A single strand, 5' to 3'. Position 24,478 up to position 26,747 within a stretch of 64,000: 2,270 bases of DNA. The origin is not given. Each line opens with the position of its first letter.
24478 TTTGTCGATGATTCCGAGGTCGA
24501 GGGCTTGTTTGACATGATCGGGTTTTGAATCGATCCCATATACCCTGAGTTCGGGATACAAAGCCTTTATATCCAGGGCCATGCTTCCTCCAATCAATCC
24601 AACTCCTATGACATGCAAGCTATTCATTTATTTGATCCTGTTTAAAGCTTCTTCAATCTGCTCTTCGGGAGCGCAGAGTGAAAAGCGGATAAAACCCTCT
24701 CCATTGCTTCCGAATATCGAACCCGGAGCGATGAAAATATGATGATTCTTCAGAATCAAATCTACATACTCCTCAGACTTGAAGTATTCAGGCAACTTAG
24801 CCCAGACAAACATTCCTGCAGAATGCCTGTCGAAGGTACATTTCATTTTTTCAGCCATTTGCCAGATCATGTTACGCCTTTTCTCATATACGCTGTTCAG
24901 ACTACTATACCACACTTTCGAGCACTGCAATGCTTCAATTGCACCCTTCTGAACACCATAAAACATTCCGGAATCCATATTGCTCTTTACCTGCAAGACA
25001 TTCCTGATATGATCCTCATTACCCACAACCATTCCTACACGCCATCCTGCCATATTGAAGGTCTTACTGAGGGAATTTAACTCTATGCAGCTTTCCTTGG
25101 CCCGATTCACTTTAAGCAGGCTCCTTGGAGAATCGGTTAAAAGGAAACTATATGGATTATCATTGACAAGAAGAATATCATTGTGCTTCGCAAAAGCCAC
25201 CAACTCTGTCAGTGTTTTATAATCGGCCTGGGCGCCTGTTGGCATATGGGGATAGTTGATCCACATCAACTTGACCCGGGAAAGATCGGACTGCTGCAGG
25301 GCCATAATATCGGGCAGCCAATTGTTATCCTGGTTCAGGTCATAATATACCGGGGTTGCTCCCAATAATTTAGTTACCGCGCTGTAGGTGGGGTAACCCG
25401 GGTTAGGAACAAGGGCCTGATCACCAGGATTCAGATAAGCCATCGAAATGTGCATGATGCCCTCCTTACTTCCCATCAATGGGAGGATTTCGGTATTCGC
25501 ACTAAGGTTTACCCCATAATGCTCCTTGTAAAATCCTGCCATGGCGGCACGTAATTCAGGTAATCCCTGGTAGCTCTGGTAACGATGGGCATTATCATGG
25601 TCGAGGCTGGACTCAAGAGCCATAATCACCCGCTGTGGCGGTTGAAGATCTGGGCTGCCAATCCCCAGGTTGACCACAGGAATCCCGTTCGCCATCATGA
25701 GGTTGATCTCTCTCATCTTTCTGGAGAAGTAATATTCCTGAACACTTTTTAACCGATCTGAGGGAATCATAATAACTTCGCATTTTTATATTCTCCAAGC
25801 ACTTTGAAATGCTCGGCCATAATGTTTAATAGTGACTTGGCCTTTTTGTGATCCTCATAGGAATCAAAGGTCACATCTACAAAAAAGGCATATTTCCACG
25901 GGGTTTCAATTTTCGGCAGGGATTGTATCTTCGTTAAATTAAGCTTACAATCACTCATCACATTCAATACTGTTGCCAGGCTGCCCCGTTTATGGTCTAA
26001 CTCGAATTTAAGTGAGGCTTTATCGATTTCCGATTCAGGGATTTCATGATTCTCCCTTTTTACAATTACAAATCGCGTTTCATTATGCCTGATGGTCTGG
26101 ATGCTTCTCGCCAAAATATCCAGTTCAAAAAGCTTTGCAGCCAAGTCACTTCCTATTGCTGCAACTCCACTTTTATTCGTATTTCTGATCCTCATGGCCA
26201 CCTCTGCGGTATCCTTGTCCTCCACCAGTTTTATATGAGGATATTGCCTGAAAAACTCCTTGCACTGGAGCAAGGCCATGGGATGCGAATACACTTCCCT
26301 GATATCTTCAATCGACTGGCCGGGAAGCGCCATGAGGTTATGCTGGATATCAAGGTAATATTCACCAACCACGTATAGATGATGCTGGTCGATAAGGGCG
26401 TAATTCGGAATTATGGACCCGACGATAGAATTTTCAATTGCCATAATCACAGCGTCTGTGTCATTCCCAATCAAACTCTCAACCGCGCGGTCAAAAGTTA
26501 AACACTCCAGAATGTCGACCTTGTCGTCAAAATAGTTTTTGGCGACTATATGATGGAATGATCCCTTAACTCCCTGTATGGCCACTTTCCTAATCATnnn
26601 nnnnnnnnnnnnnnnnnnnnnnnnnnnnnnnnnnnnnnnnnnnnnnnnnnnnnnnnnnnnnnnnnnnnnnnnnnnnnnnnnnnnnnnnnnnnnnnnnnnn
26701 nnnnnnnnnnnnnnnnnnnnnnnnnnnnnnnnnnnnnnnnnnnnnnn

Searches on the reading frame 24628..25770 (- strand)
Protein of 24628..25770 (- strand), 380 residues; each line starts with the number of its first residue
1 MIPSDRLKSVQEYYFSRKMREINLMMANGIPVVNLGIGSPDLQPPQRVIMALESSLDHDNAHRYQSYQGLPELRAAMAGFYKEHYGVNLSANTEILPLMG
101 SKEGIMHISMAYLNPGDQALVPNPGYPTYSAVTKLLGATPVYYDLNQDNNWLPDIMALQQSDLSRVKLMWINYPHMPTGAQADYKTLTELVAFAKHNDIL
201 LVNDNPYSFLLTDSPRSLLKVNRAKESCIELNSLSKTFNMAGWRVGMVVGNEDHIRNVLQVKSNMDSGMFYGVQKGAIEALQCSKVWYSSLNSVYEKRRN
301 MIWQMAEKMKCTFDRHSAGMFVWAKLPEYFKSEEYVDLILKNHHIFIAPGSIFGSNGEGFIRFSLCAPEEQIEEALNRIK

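Call 6: search_protein_families(library=pfam, proteins=[window:24628-25770:-])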
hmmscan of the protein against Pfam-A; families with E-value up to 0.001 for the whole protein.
window:24628-25770:- (380 aa): 2 families
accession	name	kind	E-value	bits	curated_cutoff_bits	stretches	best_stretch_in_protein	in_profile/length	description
PF00155.27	Aminotran_1_2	-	4.9e-60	204.1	19.7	1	31-379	2-361/361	Aminotransferase class I and II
PF12897.13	Asp_aminotransf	-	0.00056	19.3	27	1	57-256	58-271/421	Aspartate amino-transferase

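Call 47: search_protein_families(library=ncbifam, proteins=[window:24628-25770:-], max_evalue=0.00001)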
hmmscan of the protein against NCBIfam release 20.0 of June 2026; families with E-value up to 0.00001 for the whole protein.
window:24628-25770:- (380 aa): 69 families (the best 25 are shown)
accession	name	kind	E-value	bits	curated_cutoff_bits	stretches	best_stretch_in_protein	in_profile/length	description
NF006756.0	PRK09276.1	subfamily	5.5e-125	417.3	507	1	4-380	5-383/387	LL-diaminopimelate aminotransferase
TIGR03540.1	DapC_direct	equivalog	2.2e-121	405.4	593.25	1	4-380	3-381/383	LL-diaminopimelate aminotransferase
NF005977.0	PRK08068.1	subfamily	7.6e-105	351.3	494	1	3-380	5-384/391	transaminase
NF005815.0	PRK07681.1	equivalog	6.6e-96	321.8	545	1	3-380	5-383/399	LL-diaminopimelate aminotransferase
NF004611.0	PRK05942.1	equivalog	5e-93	312.2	628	1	3-380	8-387/394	aspartate aminotransferase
NF005613.0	PRK07366.1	equivalog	2.6e-87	293.4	486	1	4-380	4-385/391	LL-diaminopimelate aminotransferase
NF006604.0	PRK09148.1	equivalog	1.7e-78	264.4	648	1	6-380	7-386/406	LL-diaminopimelate aminotransferase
NF041364.1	GntC_guanitoxin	equivalog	7.2e-75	252.1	415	1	33-379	1-353/356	guanitoxin biosynthesis PLP-dependent (S)-gamma-hydroxy-L-arginine cyclodehydratase GntC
NF006387.0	PRK08636.1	equivalog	3.5e-72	243.6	675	1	4-380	7-395/403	LL-diaminopimelate aminotransferase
NF006033.0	PRK08175.1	equivalog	3.7e-72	243.5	647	1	25-380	31-391/407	alanine transaminase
NF004937.0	PRK06290.1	equivalog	4.7e-69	233.1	585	1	28-367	42-384/410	LL-diaminopimelate aminotransferase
NF006229.0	PRK08361.1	equivalog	6.8e-60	203.1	624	1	18-380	21-385/391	aspartate aminotransferase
NF041091.1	asp_aminotase_Arch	equivalog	2.1e-59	201.2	550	1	24-380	21-372/376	aspartate aminotransferase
TIGR03537.1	DapC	equivalog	7.1e-59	199.5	453.6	1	34-378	4-346/350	succinyldiaminopimelate transaminase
NF005588.0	PRK07309.1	equivalog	4.5e-58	197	576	1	30-380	30-383/391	pyridoxal phosphate-dependent aminotransferase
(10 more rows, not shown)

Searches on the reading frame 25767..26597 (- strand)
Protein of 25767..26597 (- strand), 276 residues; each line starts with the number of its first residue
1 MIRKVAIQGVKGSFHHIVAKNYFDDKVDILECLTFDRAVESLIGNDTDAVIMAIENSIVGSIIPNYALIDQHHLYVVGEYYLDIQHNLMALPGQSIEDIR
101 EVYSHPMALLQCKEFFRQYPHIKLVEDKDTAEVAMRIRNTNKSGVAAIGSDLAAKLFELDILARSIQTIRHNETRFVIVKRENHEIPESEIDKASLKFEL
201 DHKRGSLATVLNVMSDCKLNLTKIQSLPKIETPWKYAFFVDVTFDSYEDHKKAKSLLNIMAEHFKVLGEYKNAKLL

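Call 6: search_protein_families(library=pfam, proteins=[window:25767-26597:-])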
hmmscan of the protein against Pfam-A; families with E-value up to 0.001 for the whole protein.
window:25767-26597:- (276 aa): 2 families
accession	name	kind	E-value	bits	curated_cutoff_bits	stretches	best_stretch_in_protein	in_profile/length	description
PF00800.23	PDT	-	9.4e-55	185.7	25.2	1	5-183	1-180/181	Prephenate dehydratase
PF01842.31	ACT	-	0.00041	20.5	27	0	196-244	3-50/66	ACT domain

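Call 7: find_related_loci(query=window:25767-26597:-, collection=genome_contigs, flank=3000)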
Query window:25767-26597:- (276 aa) in genome_contigs; peptide patterns used: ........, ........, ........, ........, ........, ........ (x = any residue, [..] = any of these).
373 stretches matched a pattern; 304 encode a relative of the query (tblastn E <= 1e-3); the best 80 are kept; 80 distinct loci.
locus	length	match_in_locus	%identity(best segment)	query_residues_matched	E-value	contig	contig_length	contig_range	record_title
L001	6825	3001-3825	86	1-275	3e-165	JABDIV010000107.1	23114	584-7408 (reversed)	MAG: Flavobacteriaceae bacterium isolate SS_bin_6 k127_3894794, whole genome shotgun sequence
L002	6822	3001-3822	86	1-274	4e-163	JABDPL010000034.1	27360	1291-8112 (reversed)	MAG: Flavobacteriaceae bacterium isolate Site_B13 k127_1858662, whole genome shotgun sequence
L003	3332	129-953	78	1-275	2e-156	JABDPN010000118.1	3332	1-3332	MAG: Flavobacteriaceae bacterium isolate Site_B15 k127_156782, whole genome shotgun sequence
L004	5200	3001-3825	77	1-275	1e-149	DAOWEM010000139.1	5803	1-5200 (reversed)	MAG TPA_asm: Flavobacteriaceae bacterium isolate CSMAG_1939 CSMAG_1939_k141_952830_length_5803_cov_12.9380, whole genome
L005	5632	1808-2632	77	1-275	2e-148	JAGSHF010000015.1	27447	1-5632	MAG: Flavobacteriaceae bacterium isolate GY13CL_bin.10 k141_251533_length_27447_cov_35.5736, whole genome shotgun sequen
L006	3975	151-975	78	1-275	6e-150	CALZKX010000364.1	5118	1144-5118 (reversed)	MAG: uncultured Flavobacteriaceae bacterium isolate FO_M_Bacteroidota_03 genome assembly, contig: k127_200170, whole gen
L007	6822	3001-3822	78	1-274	5e-147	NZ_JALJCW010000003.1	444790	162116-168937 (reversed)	Hanstruepera flava strain NBU2984 Scaffold3_1, whole genome shotgun sequence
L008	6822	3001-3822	76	1-274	1e-145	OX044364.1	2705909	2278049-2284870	MAG: uncultured Flavobacteriaceae bacterium isolate T_MB198 genome assembly, chromosome: T_MB198_contig-1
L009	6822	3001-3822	77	1-274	2e-145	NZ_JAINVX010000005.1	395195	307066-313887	Hanstruepera marina strain NBU2968 Scaffold4_1, whole genome shotgun sequence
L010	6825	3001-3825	76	1-275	7e-145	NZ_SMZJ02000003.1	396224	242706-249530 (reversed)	Seonamhaeicola sediminis strain W255 scaffold3-size396224, whole genome shotgun sequence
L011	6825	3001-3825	76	1-275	1e-144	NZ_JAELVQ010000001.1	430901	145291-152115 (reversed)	Snuella sedimenti strain CAU 1569 contig1, whole genome shotgun sequence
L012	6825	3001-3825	77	1-275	4e-144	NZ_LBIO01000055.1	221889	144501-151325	Mangrovimonas sp. TPBH4 contig55, whole genome shotgun sequence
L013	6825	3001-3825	77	1-275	6e-144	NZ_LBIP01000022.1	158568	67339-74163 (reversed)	Mangrovimonas xylaniphaga strain ST2L12 contig22, whole genome shotgun sequence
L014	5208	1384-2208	78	1-275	3e-144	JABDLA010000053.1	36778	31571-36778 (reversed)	MAG: Flavobacteriaceae bacterium isolate SS_bin_63 k127_3041398, whole genome shotgun sequence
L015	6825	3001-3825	75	1-275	2e-143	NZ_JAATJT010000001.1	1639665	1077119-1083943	Gaetbulibacter sp. S0825 Scaffold1_1, whole genome shotgun sequence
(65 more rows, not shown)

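Call 23: find_homologous_proteins(query=window:25767-26597:-, max_evalue=1e-20)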
Query window:25767-26597:- (276 aa): 8000 proteins with E <= 1e-20 among 8000 candidates; the best 120 are listed.
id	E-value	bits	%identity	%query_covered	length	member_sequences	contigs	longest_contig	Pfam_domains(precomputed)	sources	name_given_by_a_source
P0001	6.7e-163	558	91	100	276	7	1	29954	PF00800.24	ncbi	-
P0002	4.0e-159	546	90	100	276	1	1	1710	PF00800.24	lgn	-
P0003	8.5e-156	535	86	100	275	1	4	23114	PF00800.24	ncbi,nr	ncbi:MAG: prephenate dehydratase [Flavobacteriaceae bacterium]|nr:prephenate dehydratase [Bacteroidi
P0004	5.1e-154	529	86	99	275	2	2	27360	PF00800.24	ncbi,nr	ncbi:MAG: prephenate dehydratase [Flavobacteriaceae bacterium]|nr:prephenate dehydratase [Bacteroidi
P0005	7.0e-153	525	86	100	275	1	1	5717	PF00800.24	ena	-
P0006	6.0e-147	506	82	99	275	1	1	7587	PF00800.24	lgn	-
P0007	1.0e-146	505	81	99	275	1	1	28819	PF00800.24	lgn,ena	-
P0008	1.5e-146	505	81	100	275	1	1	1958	PF00800.24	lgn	-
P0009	1.9e-146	504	81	99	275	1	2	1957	PF00800.24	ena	-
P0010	6.0e-146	503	81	99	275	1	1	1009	PF00800.24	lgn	-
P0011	8.0e-146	502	83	99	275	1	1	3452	PF00800.24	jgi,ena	-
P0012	1.2e-145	502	82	99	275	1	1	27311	PF00800.24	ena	-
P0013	3.1e-145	500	81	100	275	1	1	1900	PF00800.24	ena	-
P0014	6.9e-145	499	80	100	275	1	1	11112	PF00800.24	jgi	jgi:prephenate dehydratase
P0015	2.1e-144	498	80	99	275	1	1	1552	PF00800.24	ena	-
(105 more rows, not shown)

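Call 33: search_protein_representatives(protein=window:25767-26597:-)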
Query: 276 residues. Proteins with E-value up to 0.001 (for the whole library): 11789; up to 1e-10: 6928; up to 1e-30: 1058. The best 150 are listed.
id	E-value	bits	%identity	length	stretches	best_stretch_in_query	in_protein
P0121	1.4e-104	365.4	61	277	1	2-274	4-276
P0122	4.0e-96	337.7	41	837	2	3-270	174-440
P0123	4.6e-93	327.6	56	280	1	2-273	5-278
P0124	7.4e-88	310.6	53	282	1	2-274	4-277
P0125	1.4e-87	309.6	67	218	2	4-134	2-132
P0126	5.2e-82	291.4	54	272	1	3-274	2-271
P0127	4.1e-79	281.9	50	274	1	1-274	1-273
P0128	7.4e-75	268.0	75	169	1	107-275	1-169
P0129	7.3e-73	261.4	46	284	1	2-274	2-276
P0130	6.5e-72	258.3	46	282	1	3-275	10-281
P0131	7.7e-71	254.8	46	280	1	3-272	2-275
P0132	1.5e-70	253.9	48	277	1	3-274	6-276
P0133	1.2e-69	250.9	45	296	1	3-272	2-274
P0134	1.8e-69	250.3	45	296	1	4-274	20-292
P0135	7.9e-68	244.9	42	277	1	5-272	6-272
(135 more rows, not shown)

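Call 34: list_cluster_members(proteins=[P0121, P0123, P0124, P0126, P0127, P0129, P0130, P0131, P0132, P0133])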
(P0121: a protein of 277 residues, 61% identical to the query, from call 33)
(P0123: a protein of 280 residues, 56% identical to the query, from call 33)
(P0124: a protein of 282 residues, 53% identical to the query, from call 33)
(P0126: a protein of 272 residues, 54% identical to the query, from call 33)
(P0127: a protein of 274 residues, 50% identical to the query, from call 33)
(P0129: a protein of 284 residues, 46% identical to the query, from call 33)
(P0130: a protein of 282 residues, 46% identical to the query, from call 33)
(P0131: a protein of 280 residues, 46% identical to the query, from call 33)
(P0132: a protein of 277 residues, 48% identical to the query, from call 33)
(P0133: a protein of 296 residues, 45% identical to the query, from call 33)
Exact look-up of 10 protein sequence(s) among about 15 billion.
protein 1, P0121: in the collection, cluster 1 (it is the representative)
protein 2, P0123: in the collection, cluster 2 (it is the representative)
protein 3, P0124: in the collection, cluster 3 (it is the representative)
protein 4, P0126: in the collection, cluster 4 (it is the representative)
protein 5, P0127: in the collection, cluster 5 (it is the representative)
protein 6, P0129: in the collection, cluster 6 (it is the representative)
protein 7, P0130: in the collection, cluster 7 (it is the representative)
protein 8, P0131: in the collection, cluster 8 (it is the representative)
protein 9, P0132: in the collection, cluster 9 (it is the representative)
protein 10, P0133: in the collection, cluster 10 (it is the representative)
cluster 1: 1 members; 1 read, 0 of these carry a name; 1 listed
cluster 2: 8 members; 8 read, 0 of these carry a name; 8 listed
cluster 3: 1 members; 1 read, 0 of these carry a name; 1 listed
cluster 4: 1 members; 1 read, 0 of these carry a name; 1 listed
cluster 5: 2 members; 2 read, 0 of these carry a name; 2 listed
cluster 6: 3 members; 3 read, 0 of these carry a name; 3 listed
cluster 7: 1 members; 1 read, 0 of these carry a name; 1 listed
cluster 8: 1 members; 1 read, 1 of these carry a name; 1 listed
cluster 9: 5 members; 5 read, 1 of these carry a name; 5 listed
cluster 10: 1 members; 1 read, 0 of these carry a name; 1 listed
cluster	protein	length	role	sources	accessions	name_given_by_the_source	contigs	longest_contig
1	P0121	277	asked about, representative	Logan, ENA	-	-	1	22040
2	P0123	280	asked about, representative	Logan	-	-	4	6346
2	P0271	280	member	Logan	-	-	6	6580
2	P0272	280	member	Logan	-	-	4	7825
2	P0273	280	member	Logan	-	-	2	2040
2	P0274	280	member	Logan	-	-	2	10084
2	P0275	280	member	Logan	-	-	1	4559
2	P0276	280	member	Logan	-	-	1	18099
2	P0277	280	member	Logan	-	-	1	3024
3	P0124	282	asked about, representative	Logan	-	-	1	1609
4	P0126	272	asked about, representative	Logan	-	-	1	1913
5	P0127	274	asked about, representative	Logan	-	-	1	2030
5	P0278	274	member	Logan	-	-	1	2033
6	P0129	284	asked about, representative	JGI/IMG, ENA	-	-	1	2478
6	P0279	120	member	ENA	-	-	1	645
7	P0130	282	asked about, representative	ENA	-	-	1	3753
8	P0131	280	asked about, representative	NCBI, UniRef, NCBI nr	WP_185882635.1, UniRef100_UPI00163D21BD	prephenate dehydratase [Blattabacterium cuenoti] | prephenate dehydratase n=1 Tax=Blattabacterium cuenoti TaxID=1653831 RepID=UPI00163D21BD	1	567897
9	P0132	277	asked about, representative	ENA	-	-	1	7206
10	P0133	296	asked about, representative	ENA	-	-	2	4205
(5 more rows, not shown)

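Call 36: find_related_loci(query=A2, collection=metagenome_contigs, flank=1500)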
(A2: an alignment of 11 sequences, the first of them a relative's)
Query A2 (282 aa) in metagenome_contigs; peptide patterns used: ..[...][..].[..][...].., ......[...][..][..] (x = any residue, [..] = any of these).
600 stretches matched a pattern (row limit reached: there are more); 589 encode a relative of the query (tblastn E <= 1e-3); the best 80 are kept; 80 distinct loci.
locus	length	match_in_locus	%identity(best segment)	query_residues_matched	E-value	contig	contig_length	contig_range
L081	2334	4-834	79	5-281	4e-158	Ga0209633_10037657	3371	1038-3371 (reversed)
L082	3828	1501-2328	76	6-281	1e-144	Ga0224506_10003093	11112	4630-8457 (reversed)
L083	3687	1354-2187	77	4-281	1e-139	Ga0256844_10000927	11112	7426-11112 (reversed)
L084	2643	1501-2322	75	7-280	4e-137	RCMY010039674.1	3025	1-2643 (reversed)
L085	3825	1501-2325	64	6-276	6e-119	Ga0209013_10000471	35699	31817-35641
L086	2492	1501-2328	62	6-277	9e-121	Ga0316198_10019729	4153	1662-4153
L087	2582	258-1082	64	6-276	1e-119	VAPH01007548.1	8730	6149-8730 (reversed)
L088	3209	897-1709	61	6-278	1e-112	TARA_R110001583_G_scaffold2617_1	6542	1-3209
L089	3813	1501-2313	62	6-278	2e-111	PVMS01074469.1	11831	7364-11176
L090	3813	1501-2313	61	6-278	1e-110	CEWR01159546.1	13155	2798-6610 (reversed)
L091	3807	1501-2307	62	6-278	2e-110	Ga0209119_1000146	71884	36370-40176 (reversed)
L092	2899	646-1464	59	4-278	2e-109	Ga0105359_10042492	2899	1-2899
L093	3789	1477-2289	58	6-278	1e-104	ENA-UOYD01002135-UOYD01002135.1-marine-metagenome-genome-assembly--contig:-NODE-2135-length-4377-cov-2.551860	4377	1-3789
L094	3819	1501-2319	59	1-276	5e-103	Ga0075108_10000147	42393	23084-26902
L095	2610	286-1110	58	2-277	1e-103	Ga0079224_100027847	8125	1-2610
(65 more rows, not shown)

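Call 47: search_protein_families(library=ncbifam, proteins=[window:25767-26597:-], max_evalue=0.00001)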
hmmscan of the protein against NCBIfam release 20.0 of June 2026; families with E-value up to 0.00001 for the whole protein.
window:25767-26597:- (276 aa): 4 families
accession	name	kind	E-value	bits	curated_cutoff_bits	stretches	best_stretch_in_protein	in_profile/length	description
NF008865.0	PRK11898.1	equivalog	1e-56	192.2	219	1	4-274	3-280/284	prephenate dehydratase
NF008866.0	PRK11899.1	equivalog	2.4e-50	171.4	359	1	3-274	6-277/283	prephenate dehydratase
NF007910.0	PRK10622.1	equivalog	3.6e-42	144.7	577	1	4-272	105-377/386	bifunctional chorismate mutase/prephenate dehydratase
TIGR01268.1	Phe4hydrox_tetr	equivalog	2.6e-06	26.5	704.8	1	189-262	12-82/436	phenylalanine 4-monooxygenase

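Call 50: find_homologous_proteins(query=P0135, max_evalue=1e-30)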
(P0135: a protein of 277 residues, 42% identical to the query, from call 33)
Query P0135 (277 aa): 4187 proteins with E <= 1e-30 among 4732 candidates; the best 120 are listed.
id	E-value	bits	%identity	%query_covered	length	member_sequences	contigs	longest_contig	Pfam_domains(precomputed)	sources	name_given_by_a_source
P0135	7.7e-180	614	100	100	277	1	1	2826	PF00800.24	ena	-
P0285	3.5e-136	471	77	100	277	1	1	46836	PF00800.24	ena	-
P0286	2.0e-120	419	68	99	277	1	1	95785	PF00800.24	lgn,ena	-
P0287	3.1e-76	275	48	96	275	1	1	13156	PF00800.24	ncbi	-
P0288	7.3e-76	273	49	96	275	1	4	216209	PF00800.24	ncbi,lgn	-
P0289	1.1e-75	273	48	96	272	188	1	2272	PF00800.24,PF01842.32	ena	-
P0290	1.2e-75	273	49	96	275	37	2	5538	PF00800.24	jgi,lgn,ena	-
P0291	1.4e-75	272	49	96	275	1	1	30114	PF00800.24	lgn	-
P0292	1.8e-75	272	49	96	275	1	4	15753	PF00800.24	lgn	-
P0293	2.6e-75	272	49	96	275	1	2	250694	PF00800.24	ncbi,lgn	-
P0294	1.6e-74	269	46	97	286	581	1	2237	PF00800.24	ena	-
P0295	2.3e-74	268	48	96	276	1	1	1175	PF00800.24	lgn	-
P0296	3.9e-74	268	47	97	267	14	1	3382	PF00800.24,PF01842.32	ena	-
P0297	4.9e-74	267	46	96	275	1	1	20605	PF00800.24,PF01842.32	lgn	-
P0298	6.3e-74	267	47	97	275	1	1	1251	PF00800.24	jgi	-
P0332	1.7e-72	262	45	96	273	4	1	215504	PF00800.24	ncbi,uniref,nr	ncbi:prephenate dehydratase [Flavobacterium luminosum]|uniref:prephenate dehydratase n=1 Tax=Flavoba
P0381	1.5e-71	259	45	96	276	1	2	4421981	PF00800.24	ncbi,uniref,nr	ncbi:prephenate dehydratase [Flagellimonas sp. CMM7]|uniref:prephenate dehydratase n=1 Tax=Flagellim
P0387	1.8e-71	259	45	96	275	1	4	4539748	PF00800.24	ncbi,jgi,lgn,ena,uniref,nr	ncbi:prephenate dehydratase [Cellulophaga sp. HaHa_2_95]|jgi:prephenate dehydratase|uniref:prephenat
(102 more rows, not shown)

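Call 51: find_encoding_contigs(protein=P0286, flank=5000, max_places=1)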
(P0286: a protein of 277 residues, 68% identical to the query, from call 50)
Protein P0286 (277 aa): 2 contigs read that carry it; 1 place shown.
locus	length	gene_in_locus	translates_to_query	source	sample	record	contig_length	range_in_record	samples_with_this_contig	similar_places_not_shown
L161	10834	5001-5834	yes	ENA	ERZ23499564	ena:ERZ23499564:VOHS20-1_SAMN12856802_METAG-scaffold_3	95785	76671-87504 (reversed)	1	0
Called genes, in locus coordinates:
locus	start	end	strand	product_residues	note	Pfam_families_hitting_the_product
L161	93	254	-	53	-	-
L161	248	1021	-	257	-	PF13020:NOV_C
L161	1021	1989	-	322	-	PF00145:DNA_methylase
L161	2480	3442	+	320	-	PF03255:ACCA, PF01039:Carboxyl_trans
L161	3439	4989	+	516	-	PF10079:Rossmann-like_BshC, PF24850:CC_BshC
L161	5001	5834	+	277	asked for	PF00800:PDT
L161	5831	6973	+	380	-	PF00155:Aminotran_1_2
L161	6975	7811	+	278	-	PF02254:TrkA_N (weak), PF03446:NAD_binding_2 (weak), PF03807:F420_oxidored, PF02153:PDH_N, PF20463:PDH_C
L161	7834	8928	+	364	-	PF00793:DAHP_synth_1, PF01817:CM_2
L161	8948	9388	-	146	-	-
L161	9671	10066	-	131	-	-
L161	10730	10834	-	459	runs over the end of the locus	PF00939:Na_sulph_symp, PF03600:CitMHS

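Call 52: find_encoding_contigs(protein=P0332, flank=1500, max_places=1)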
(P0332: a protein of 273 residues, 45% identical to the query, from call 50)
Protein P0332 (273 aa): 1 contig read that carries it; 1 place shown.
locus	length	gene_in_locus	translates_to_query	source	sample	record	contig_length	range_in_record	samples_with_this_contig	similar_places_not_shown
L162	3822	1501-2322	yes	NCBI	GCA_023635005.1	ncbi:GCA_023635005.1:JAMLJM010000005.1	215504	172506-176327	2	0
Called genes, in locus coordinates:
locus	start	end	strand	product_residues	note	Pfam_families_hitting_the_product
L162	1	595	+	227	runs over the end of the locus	PF08659:KR (faint), PF00106:adh_short, PF23441:SDR (weak), PF13561:adh_short_C2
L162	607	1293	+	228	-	PF01227:GTP_cyclohydroI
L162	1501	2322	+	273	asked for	PF00800:PDT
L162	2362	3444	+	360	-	PF00793:DAHP_synth_1, PF01817:CM_2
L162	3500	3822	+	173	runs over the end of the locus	-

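Call 53: find_encoding_contigs(protein=P0387, flank=1500, max_places=1)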
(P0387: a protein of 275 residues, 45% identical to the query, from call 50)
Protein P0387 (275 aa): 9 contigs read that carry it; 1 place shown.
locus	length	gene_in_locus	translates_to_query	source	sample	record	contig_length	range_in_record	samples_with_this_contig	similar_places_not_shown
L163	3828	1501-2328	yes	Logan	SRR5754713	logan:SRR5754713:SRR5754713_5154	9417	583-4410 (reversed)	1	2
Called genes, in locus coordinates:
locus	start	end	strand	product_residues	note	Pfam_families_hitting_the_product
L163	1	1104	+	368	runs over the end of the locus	-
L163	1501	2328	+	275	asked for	PF00800:PDT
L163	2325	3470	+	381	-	PF00155:Aminotran_1_2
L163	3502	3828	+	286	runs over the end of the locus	PF03446:NAD_binding_2 (faint), PF02153:PDH_N, PF20463:PDH_C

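Call 54: find_encoding_contigs(protein=P0381, flank=1500, max_places=1)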
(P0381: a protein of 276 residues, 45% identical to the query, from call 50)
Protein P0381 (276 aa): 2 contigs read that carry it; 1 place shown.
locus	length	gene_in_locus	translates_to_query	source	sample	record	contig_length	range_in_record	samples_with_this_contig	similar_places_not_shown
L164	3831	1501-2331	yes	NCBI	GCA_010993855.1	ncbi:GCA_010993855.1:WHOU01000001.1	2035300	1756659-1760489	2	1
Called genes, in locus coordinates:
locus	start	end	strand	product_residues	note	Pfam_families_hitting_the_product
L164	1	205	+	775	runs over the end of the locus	PF13620:CarboxypepD_reg (faint), PF13715:CarbopepD_reg_2, PF00593:TonB_dep_Rec_b-barrel (weak), PF14905:OMP_b-brl_3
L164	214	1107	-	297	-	PF00005:ABC_tran, PF13304:AAA_21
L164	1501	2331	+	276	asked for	PF00800:PDT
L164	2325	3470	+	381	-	PF00155:Aminotran_1_2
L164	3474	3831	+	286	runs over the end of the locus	PF03446:NAD_binding_2 (faint), PF02153:PDH_N, PF20463:PDH_C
